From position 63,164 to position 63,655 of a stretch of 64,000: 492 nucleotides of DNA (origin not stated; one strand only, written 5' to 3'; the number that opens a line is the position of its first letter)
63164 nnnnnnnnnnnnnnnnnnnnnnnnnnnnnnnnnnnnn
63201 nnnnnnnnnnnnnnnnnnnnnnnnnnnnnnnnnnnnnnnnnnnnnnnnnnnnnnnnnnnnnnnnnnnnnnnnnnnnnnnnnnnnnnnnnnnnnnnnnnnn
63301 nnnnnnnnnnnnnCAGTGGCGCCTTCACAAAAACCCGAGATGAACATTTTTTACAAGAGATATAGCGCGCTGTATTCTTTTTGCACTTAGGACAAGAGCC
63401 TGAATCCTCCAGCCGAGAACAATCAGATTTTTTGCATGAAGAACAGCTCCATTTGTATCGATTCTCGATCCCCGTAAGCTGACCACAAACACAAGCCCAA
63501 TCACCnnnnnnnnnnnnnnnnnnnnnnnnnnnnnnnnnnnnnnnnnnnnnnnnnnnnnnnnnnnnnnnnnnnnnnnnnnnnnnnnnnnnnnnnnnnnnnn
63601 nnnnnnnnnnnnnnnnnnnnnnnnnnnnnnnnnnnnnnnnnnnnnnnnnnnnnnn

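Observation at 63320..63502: ~60-aa cysteine-rich (two zinc-ribbon-like) insertion in the N-terminal region of RpoB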

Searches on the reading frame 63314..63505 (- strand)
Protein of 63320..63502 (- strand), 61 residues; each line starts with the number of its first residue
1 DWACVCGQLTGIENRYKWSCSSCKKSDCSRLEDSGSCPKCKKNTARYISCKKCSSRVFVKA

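Call 5: search_protein_families(library=pfam, proteins=[window:63320-63502:-], max_evalue=1)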
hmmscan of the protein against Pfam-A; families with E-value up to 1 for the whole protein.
seq(61 aa): 2 families
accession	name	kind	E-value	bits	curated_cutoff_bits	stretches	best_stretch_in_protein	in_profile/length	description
PF13248.11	Zn_ribbon_3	-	0.043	13.7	27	1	36-53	4-22/26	zinc-ribbon domain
PF09334.17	tRNA-synt_1g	-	0.086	12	20.1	1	34-57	136-159/391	tRNA synthetases class I (M)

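Call 14: find_related_loci(query=A2, collection=genome_contigs, flank=6000)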
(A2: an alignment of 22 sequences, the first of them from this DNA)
Query A2 (64 aa) in genome_contigs; peptide patterns used: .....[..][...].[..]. (x = any residue, [..] = any of these).
173 stretches matched a pattern; 107 encode a relative of the query (tblastn E <= 1e-3); the best 80 are kept; 80 distinct loci.
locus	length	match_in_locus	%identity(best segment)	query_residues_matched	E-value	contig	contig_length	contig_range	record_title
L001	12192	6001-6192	64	1-64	6e-28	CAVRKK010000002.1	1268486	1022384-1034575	MAG: uncultured bacterium isolate MFD05580.bin.1.97 genome assembly, contig: contig_40248, whole genome shotgun sequence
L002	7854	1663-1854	66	1-64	4e-27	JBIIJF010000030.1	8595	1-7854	MAG: Candidatus Babeliales bacterium isolate ME2001-09-26pf_3300043571_group1_bin17 Rohwer_bin1428_scaffold_2371_c1, who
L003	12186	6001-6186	76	1-62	6e-27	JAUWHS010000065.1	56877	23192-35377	MAG: bacterium isolate CSMAG_2274 CSMAG_2274_k141_1392681_length_56877_cov_43.8421, whole genome shotgun sequence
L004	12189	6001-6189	60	1-63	1e-26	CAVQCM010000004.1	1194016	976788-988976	MAG: uncultured bacterium isolate MFD02416.bin.1.157 genome assembly, contig: contig_7006, whole genome shotgun sequence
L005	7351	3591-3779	67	1-63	2e-26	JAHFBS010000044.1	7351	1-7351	MAG: bacterium isolate nzgw203 NODE_30280_length_7352_cov_2.374637, whole genome shotgun sequence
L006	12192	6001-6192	61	1-64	4e-26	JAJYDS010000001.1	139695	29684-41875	MAG: bacterium isolate DBS1-1.bin112 NODE_122_length_139695_cov_2.926151, whole genome shotgun sequence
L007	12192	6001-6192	66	1-64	5e-26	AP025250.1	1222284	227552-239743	Candidatus Dependentiae bacterium Noda2021 DNA, complete genome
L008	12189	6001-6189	72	1-64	5e-26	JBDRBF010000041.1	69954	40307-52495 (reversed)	MAG: bacterium isolate MEGAHIT-group-1.1042 k141_12782425, whole genome shotgun sequence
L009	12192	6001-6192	67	1-64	8e-26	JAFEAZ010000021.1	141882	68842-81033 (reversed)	Candidatus Dependentiae bacterium isolate SZAS-2 CK_MAG-9__21__length-141882, whole genome shotgun sequence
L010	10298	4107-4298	67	1-64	8e-26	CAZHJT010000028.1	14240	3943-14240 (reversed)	MAG TPA_asm: uncultured Pseudomonadota bacterium isolate SRP170004_co1_148 genome assembly, contig: NODE_6726_length_142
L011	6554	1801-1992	67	1-64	1e-25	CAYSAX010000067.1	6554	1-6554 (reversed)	MAG TPA_asm: uncultured Pseudomonadota bacterium isolate SRP302447_co2_787 genome assembly, contig: NODE_33160_length_65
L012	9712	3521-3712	69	1-64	1e-25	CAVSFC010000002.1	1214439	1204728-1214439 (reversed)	MAG: uncultured bacterium isolate MFD01828.bin.2.56 genome assembly, contig: contig_37718, whole genome shotgun sequence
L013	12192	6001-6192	66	1-64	1e-25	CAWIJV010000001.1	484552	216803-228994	MAG: uncultured bacterium isolate MFD09495.bin.1.131 genome assembly, contig: contig_1252, whole genome shotgun sequence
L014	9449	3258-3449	67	1-64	2e-25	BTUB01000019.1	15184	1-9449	MAG: Candidatus Babeliales bacterium AMX-MBFR-12 DNA, sequence019, whole genome shotgun sequence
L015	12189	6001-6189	63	1-63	3e-25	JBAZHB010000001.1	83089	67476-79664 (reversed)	MAG: Candidatus Babeliales bacterium isolate SO_2017_LW3_6 NODE_563_length_83089_cov_1.631506_LW162_2017, whole genome s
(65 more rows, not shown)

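Call 27: search_protein_representatives(alignment_id=A2)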
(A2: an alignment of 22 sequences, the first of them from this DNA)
Query: 22 sequences, 64 profile positions. Proteins with E-value up to 0.001 (for the whole library): 18; up to 1e-10: 5; up to 1e-30: 0. The best 18 are listed.
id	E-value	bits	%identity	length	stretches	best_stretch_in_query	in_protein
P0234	2.4e-26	107.9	-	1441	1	1-63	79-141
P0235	7.9e-25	103.0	-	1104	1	1-64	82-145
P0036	1.5e-24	102.1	-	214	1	1-64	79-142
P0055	4.4e-17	78.2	-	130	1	1-52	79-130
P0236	3.0e-13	66.0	-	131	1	1-63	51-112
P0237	3.9e-10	56.0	-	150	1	1-63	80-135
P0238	3.9e-07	46.4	-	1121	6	15-33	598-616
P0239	6.3e-07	45.7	-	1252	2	1-60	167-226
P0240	2.1e-06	44.0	-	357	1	1-61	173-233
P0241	3.8e-06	43.2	-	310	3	15-34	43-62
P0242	1.1e-05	41.7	-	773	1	1-61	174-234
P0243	8.0e-05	39.0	-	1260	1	1-61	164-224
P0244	8.3e-05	38.9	-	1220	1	1-61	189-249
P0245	1.5e-04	38.1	-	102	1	9-63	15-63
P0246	1.9e-04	37.7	-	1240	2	1-61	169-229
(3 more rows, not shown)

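Call 30: search_protein_families(library=pfam, proteins=[P0239, P0243, P0244, P0240], max_evalue=1)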
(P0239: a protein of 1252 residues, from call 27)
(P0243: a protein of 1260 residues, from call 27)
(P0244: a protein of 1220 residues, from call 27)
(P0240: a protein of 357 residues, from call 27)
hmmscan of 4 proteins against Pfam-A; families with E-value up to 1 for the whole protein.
P0239 (1252 aa): 3 families
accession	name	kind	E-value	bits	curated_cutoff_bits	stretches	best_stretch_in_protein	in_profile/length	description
PF04997.17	RNA_pol_Rpb1_1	-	6.4e-30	105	39.7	2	940-1038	202-301/312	RNA polymerase Rpb1, domain 1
PF00562.33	RNA_pol_Rpb2_6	-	8.8e-08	32.1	23.4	1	435-580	113-232/373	RNA polymerase Rpb2, domain 6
PF02745.20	MCR_alpha_N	-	0.36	10.5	27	1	523-578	197-251/269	Methyl-coenzyme M reductase alpha subunit, N-terminal domain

P0243 (1260 aa): 6 families
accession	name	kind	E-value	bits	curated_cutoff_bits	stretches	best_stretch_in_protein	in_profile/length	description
PF04997.17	RNA_pol_Rpb1_1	-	1.2e-13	51.5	39.7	2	759-881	6-102/312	RNA polymerase Rpb1, domain 1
PF00562.33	RNA_pol_Rpb2_6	-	0.00023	20.9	23.4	1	444-534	111-198/373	RNA polymerase Rpb2, domain 6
PF07503.17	zf-HYPF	-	0.074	13.3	23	0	212-223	22-33/34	HypF finger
PF12773.13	DZR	-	0.077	13.6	27.3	0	202-223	15-36/45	Double zinc ribbon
PF19134.6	DUF5817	-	0.14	12.6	31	1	211-244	21-54/57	Domain of unknown function (DUF5817)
PF13248.11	Zn_ribbon_3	-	0.58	10.2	27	0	805-826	7-26/26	zinc-ribbon domain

P0244 (1220 aa): 4 families
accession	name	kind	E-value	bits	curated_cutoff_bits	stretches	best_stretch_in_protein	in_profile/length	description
PF04997.17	RNA_pol_Rpb1_1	-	4.2e-06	26.8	39.7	2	804-860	70-109/312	RNA polymerase Rpb1, domain 1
PF00562.33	RNA_pol_Rpb2_6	-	0.0018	17.9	23.4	1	437-607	89-261/373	RNA polymerase Rpb2, domain 6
PF15698.10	Phosphatase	-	0.0047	16.6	28.4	1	583-626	169-212/256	Phosphatase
PF12773.13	DZR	-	0.68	10.6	27.3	0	221-249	9-37/45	Double zinc ribbon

P0240 (357 aa): 0 families

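Call 34: search_dna_similar(query=P0239, collection=plasmids, mode=protein, max_rows=15)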
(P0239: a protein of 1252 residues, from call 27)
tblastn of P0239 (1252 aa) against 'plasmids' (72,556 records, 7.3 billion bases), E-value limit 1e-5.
Records with a match: 68; places in all: 70; records where one place covers at least 80% of the query: 0.
Best place of each record, by identity: <60% 68.
By first word of the organism name: Clostridioides 12; Acinetobacter 4; Sinorhizobium 4; Escherichia 4; Listeria 3; Bacillus 3; Neisseria 2; Klebsiella 2; Proteus 2; Acetoanaerobium 1; and 31 more.
By predicted mobility (MOB-suite, as given by PLSDB): non-mobilizable 61; mobilizable 6; conjugative 1.
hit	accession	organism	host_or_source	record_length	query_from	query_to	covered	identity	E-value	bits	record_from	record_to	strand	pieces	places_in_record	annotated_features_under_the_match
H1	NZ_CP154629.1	Acetoanaerobium noterae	cell culture,Sludge of a digestion ...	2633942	386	1159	59%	29.2%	2e-48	268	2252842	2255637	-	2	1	none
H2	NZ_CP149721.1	Clostridioides difficile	Homo sapiens,single cell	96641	386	1159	56%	29.4%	2e-52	278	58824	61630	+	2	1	rpoB: DNA-directed RNA polymerase subunit beta | rpoC: DNA-directed RNA polymerase subunit beta'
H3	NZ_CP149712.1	Clostridioides difficile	-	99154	386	1159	56%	29.4%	2e-52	278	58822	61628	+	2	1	DNA-directed RNA polymerase subunit beta | rpoC: DNA-directed RNA polymerase subunit beta'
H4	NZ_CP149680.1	Clostridioides difficile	-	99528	386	1159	56%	29.4%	2e-52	278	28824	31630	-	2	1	rpoB: DNA-directed RNA polymerase subunit beta | rpoC: DNA-directed RNA polymerase subunit beta'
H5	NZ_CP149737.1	Clostridioides difficile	Homo sapiens,single cell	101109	386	1159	56%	29.4%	2e-52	278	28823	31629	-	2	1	rpoB: DNA-directed RNA polymerase subunit beta | rpoC: DNA-directed RNA polymerase subunit beta'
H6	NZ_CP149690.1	Clostridioides difficile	-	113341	386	1159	56%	29.4%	2e-52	278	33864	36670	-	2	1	rpoB: DNA-directed RNA polymerase subunit beta | rpoC: DNA-directed RNA polymerase subunit beta'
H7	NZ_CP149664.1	Clostridioides difficile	-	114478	386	1159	56%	29.4%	2e-52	278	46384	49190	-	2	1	rpoB: DNA-directed RNA polymerase subunit beta | rpoC: DNA-directed RNA polymerase subunit beta'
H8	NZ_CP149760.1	Clostridioides difficile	Homo sapiens,single cell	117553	386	1159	56%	29.4%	2e-52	278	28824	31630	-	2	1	rpoB: DNA-directed RNA polymerase subunit beta | rpoC: DNA-directed RNA polymerase subunit beta'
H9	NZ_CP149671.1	Clostridioides difficile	Dog,single cell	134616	386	1159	56%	29.4%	2e-52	278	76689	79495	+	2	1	rpoB: DNA-directed RNA polymerase subunit beta | rpoC: DNA-directed RNA polymerase subunit beta'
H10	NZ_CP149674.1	Clostridioides difficile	Dog,single cell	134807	386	1159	56%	29.4%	2e-52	278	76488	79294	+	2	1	rpoB: DNA-directed RNA polymerase subunit beta | rpoC: DNA-directed RNA polymerase subunit beta'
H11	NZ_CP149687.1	Clostridioides difficile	Dog,single cell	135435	386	1159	56%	29.4%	2e-52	278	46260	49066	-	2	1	rpoB: DNA-directed RNA polymerase subunit beta | rpoC: DNA-directed RNA polymerase subunit beta'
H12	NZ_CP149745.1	Clostridioides difficile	Homo sapiens,single cell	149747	386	1159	56%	29.4%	2e-52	278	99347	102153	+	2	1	rpoB: DNA-directed RNA polymerase subunit beta | rpoC: DNA-directed RNA polymerase subunit beta'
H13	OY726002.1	Phocaeicola massiliensis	-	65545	394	1159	57%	28.5%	7e-52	270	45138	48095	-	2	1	record has no annotation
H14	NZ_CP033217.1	Clostridioides difficile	Homo sapiens,stool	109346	386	1159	54%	29.9%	2e-51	274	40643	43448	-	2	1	none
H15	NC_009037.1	Shewanella baltica OS155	-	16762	412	1159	52%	29.5%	2e-52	270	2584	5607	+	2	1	rpoB: DNA-directed RNA polymerase subunit beta | rpoC: DNA-directed RNA polymerase subunit beta'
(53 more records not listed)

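Call 35: find_homologous_proteins(query=P0239, max_evalue=0.00001)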
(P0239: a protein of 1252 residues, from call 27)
Query P0239 (1252 aa): 14 proteins with E <= 0.00001 among 8000 candidates.
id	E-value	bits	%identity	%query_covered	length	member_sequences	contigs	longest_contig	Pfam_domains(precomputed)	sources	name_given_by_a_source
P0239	0.0e+0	2901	100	100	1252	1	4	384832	PF04997.18,PF00562.34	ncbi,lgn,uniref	ncbi:hypothetical protein [Streptomyces chartreusis]|uniref:hypothetical protein n=1 Tax=Streptomyce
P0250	2.3e-292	991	42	100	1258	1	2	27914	PF04997.18,PF00562.34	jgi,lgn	jgi:hypothetical protein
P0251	1.2e-288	979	42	100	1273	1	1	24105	PF04997.18,PF00562.34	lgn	-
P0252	3.6e-277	941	41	100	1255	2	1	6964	PF04997.18,PF00562.34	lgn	-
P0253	5.1e-226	771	53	53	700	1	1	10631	PF00562.34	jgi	jgi:hypothetical protein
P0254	1.9e-220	753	40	87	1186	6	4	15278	PF04997.18,PF00562.34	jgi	jgi:hypothetical protein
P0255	1.5e-218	747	36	100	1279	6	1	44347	PF04997.18,PF00562.34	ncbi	ncbi:hypothetical protein [Streptomyces sp. NPDC002324]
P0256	8.8e-197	674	36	99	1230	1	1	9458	PF04997.18,PF00562.34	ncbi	-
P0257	1.1e-51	194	33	31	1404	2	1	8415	PF04998.23,PF00623.26,PF04983.24,PF05000.23,PF04997.18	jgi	-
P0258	8.3e-50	188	32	32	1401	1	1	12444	PF04998.23,PF00623.26,PF21668.4,PF04983.24,PF05000.23,PF04997.18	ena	-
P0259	1.1e-49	187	32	31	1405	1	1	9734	PF04998.23,PF00623.26,PF04983.24,PF05000.23,PF04997.18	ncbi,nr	ncbi:MAG: DNA-directed RNA polymerase subunit beta' [Gammaproteobacteria bacterium]|nr:DNA-directed 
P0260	1.1e-49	187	32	31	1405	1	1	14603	PF04998.23,PF00623.26,PF04983.24,PF05000.23,PF04997.18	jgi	jgi:DNA-directed RNA polymerase subunit beta'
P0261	3.8e-49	185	31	31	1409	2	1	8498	PF04998.23,PF01333.26,PF00623.26,PF04983.24,PF05000.23,PF04997.18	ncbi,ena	-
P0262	1.5e-48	183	32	31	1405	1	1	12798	PF01551.30,PF04998.23,PF01333.26,PF00623.26,PF04983.24,PF05000.23,PF04997.18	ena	-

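Call 36: find_encoding_contigs(protein=P0239, flank=10000, max_places=3)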
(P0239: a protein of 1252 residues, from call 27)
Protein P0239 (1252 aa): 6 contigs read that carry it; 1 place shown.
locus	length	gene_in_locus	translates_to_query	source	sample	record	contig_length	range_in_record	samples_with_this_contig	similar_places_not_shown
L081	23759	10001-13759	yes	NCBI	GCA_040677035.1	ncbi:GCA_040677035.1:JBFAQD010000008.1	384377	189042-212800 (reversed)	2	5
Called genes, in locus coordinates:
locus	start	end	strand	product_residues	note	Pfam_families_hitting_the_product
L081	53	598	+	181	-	PF01782:RimM, PF05239:PRC, PF24986:PRC_RimM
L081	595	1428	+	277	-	PF01746:tRNA_m1G_MT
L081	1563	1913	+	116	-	PF01245:Ribosomal_L19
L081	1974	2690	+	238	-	PF10502:Peptidase_S26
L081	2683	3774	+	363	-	PF10502:Peptidase_S26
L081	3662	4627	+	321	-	PF10502:Peptidase_S26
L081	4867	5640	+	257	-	PF10502:Peptidase_S26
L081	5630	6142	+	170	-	PF00293:NUDIX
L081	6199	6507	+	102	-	PF10611:DUF2469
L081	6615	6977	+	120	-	PF02021:UPF0102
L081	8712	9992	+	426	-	PF13191:AAA_16 (weak), PF05729:NACHT (weak), PF13401:AAA_22 (weak)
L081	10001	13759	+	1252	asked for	PF00562:RNA_pol_Rpb2_6 (weak), PF04997:RNA_pol_Rpb1_1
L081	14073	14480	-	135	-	-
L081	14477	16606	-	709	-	-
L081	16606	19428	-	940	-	-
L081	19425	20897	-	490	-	PF02899:Phage_int_SAM_1 (weak)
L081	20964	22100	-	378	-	-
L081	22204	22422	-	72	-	-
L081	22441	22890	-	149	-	-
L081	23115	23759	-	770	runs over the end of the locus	-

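Call 38: search_protein_families(library=padloc, proteins=[P0239, L081:8712-9992:+, L081:14477-16606:-, L081:16606-19428:-, L081:19425-20897:-, L081:20964-22100:-], max_evalue=0.01)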
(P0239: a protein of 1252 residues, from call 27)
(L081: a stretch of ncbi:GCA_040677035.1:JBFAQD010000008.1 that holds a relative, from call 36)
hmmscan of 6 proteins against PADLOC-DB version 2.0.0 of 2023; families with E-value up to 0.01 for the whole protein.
P0239 (1252 aa): 0 families

L081:8712-9992:+ (426 aa): 2 families
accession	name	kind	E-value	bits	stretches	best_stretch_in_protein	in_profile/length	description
PDLC02159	Avs1b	-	1.8e-10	36.9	1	108-422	204-530/1924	-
PDLC01173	STAND_TPR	-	0.00021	17.6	1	102-251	96-254/1114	"Predicted ATPase fused to Xre-HTH and TPR repeats domain, associated with cas1-less I-E system in Streptomyces"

L081:14477-16606:- (709 aa): 0 families

L081:16606-19428:- (940 aa): 0 families

L081:19425-20897:- (490 aa): 0 families

L081:20964-22100:- (378 aa): 0 families

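Call 39: find_encoding_contigs(protein=P0255, flank=8000, max_places=2)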
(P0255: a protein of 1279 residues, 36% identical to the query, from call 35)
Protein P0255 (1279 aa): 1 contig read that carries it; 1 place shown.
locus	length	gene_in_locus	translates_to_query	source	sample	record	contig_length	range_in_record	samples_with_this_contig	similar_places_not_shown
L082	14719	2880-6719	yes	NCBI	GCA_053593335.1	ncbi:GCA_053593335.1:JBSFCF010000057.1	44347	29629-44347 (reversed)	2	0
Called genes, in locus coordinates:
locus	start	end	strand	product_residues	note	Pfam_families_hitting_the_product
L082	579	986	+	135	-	PF18156:pPIWI_RE_Y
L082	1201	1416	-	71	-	-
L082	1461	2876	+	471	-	PF13191:AAA_16 (faint), PF13443:HTH_26 (weak)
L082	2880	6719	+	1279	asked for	PF00562:RNA_pol_Rpb2_6 (faint), PF04997:RNA_pol_Rpb1_1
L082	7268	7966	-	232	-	PF10356:RRG7 (faint), PF04471:Mrr_cat, PF13156:Mrr_cat_2 (weak), PF22722:NA-iREase1 (weak)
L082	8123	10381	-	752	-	PF00270:DEAD, PF04851:ResIII, PF00271:Helicase_C, PF03457:HA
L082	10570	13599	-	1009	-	PF02463:SMC_N (faint), PF13476:AAA_23, PF13558:SbcC_Walker_B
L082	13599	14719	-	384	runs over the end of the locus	PF00149:Metallophos, PF12850:Metallophos_2 (weak), PF12320:SbcD_C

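Call 53: predict_structure(alignment_id=A4)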
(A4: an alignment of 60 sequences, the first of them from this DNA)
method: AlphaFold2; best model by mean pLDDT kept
length: 63 residues; sequences in the alignment: 60
mean_pLDDT: 90.3   pTM: 0.65
mean pLDDT of the five models: 90.3, 89.2, 88.5, 88.4, 87.8
residues with pLDDT >= 90: 49; 70-90: 14; 50-70: 0; < 50: 0
segments of 3 or more residues with pLDDT < 50: none
pLDDT, mean of each block of 10 residues (from residue 1): 91 92 93 86 92 92 80
secondary structure, 60 per line:
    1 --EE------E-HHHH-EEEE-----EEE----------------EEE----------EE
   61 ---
elements in order: H13-16 E18-21 E27-29 E46-48
